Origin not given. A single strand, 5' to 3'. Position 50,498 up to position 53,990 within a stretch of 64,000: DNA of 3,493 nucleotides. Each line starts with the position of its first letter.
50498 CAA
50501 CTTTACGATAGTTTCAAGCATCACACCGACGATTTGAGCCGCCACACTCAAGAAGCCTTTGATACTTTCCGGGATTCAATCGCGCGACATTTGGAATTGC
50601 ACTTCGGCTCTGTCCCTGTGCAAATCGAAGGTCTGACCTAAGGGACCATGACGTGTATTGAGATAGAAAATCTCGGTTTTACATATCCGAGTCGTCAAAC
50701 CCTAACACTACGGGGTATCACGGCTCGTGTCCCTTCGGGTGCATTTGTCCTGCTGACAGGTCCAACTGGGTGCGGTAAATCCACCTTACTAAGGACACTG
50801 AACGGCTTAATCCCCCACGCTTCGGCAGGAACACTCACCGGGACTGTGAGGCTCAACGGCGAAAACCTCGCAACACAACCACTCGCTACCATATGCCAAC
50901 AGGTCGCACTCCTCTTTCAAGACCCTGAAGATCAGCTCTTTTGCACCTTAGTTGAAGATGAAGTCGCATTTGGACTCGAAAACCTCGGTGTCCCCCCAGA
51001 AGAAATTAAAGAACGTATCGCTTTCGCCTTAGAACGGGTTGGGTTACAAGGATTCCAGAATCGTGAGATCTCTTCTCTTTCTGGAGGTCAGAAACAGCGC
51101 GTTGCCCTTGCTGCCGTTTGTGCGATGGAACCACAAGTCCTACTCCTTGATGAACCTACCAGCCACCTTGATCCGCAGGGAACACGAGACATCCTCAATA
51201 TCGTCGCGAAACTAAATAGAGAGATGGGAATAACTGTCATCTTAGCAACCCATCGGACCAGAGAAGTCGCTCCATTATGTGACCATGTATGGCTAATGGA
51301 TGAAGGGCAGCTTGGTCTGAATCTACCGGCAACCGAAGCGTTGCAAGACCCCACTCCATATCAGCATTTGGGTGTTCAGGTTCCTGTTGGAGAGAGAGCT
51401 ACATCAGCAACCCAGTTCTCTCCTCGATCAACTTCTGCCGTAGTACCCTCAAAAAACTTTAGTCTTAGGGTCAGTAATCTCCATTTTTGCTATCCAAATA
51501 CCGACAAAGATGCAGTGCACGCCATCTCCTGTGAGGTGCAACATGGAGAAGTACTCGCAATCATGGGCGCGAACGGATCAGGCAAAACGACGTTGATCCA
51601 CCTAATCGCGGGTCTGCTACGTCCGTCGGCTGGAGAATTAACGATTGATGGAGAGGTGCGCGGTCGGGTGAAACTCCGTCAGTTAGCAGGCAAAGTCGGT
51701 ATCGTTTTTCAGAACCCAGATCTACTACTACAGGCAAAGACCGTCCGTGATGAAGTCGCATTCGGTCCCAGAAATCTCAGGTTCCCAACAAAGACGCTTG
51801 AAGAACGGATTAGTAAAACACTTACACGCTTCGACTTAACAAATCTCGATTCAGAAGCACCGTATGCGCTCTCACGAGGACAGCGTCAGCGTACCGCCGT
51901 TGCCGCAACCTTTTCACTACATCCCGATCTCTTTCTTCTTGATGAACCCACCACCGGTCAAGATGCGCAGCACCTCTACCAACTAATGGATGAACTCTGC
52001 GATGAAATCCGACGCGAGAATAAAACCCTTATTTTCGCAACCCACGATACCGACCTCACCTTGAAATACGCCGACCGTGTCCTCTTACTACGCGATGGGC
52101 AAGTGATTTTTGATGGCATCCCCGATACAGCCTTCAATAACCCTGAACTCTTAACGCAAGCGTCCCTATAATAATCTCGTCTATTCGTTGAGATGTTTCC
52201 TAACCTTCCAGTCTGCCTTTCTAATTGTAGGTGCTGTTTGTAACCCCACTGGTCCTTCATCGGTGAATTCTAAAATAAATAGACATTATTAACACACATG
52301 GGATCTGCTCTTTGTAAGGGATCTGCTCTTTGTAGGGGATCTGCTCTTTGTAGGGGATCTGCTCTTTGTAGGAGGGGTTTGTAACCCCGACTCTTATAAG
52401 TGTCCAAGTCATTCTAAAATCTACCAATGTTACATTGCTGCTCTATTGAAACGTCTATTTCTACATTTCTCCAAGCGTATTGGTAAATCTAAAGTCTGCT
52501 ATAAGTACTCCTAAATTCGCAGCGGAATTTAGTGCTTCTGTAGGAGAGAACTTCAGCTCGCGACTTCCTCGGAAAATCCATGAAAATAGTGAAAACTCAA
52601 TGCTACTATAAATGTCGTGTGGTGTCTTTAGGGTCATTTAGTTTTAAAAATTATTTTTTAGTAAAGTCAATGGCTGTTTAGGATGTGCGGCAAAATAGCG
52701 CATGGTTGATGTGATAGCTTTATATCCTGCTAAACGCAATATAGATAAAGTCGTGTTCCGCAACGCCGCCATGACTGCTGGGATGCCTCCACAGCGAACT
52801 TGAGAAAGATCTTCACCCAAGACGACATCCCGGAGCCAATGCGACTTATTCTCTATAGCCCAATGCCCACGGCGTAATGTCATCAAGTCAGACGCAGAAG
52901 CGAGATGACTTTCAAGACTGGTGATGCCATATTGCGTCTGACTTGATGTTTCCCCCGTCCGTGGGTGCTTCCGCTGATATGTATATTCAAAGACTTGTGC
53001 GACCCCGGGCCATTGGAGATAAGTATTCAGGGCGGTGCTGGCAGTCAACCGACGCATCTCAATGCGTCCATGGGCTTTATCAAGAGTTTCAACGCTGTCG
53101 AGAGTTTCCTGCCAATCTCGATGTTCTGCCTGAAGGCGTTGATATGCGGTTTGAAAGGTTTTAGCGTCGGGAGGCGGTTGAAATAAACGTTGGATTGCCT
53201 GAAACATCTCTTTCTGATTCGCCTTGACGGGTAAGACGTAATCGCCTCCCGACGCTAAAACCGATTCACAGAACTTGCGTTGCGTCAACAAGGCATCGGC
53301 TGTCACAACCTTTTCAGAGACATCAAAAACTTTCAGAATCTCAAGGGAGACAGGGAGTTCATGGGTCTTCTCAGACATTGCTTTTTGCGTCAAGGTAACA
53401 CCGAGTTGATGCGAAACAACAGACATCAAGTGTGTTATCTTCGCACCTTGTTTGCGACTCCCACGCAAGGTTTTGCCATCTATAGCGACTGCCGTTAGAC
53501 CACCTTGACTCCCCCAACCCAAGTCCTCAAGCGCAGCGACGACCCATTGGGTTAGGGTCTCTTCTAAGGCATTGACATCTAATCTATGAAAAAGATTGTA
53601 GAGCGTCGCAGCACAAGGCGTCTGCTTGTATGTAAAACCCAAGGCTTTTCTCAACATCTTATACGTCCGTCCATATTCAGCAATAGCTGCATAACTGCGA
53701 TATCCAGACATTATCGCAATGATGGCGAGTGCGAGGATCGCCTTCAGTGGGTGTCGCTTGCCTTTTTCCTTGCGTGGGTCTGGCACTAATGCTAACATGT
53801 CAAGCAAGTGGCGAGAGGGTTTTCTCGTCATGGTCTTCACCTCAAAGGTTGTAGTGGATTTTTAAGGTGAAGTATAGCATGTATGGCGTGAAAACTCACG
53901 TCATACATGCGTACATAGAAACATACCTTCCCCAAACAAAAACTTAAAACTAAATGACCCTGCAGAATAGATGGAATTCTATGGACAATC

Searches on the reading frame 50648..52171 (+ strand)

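Call 45: search_protein_families(library=pfam, proteins=[window:50648-52171:+])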
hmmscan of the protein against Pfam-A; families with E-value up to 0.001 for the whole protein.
window:50648-52171:+ (507 aa): 31 families (the best 25 are shown)
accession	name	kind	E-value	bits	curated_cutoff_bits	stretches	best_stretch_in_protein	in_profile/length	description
PF00005.33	ABC_tran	-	7.5e-63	211.6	25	2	291-436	2-137/137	ABC transporter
PF13304.12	AAA_21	-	6.4e-25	89.3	27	2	134-202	228-298/304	AAA domain, putative AbiEii toxin, Type IV TA system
PF02463.25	SMC_N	-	3.8e-13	49.8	40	1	33-208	26-205/220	RecF/RecN/SMC N terminal domain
PF13401.12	AAA_22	-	9.7e-11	42.5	27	1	32-200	6-121/130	AAA domain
PF13191.12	AAA_16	-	8.3e-10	39.9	32.6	1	20-113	11-102/167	AAA ATPase domain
PF13555.12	AAA_29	-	2.6e-09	37.1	27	0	296-327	18-49/61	P-loop containing region of AAA domain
PF13476.12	AAA_23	-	1.6e-07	32.6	27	0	5-51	3-39/201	AAA domain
PF00004.35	AAA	-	9.6e-07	29.7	21.2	0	34-51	1-18/131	ATPase family associated with various cellular activities (AAA)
PF00437.27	T2SSE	-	1.1e-06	28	24.9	1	5-58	120-169/370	Type II/IV secretion system protein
PF20703.3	nSTAND1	-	2.2e-06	28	27.1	0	22-67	24-66/379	Novel STAND NTPase 1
PF03193.22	RsgA_GTPase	-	3.6e-06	27.3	30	0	31-53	106-128/174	RsgA GTPase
PF13481.12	AAA_25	-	5.2e-06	26.7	27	0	28-48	30-50/195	AAA domain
PF05729.18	NACHT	-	6.2e-06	26.6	26.7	0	34-51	3-20/167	NACHT domain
PF13521.12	AAA_28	-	1.8e-05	25.5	27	0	34-52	2-20/164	AAA domain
PF01078.27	Mg_chelatase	-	1.8e-05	24.7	20.3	0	34-60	25-51/207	Magnesium chelatase, subunit ChlI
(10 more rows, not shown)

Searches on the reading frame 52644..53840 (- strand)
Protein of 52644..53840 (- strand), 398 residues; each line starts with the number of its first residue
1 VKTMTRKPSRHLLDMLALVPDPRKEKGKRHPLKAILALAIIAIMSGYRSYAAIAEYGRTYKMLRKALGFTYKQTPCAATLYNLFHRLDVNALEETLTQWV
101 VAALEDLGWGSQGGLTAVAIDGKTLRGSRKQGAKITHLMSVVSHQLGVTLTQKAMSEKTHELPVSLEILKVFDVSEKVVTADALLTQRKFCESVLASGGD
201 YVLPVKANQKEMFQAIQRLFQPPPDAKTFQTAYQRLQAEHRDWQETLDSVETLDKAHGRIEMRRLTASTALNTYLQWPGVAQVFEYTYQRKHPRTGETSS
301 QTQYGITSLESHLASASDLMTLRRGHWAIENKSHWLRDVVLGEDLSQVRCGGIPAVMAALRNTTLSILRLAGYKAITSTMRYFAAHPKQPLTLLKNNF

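Call 45: search_protein_families(library=pfam, proteins=[window:52644-53840:-])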
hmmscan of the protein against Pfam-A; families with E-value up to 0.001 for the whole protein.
window:52644-53840:- (398 aa): 3 families
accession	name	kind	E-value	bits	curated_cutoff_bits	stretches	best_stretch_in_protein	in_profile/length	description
PF13808.11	DDE_Tnp_1_assoc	-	3.3e-20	72.4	32.3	1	14-100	2-88/88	DDE_Tnp_1-associated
PF01609.27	DDE_Tnp_1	-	2.5e-13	50.7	23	1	115-349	4-182/200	Transposase DDE domain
PF05598.16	DUF772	-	5.2e-05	23.6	23.1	0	30-97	5-72/74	Transposase domain (DUF772)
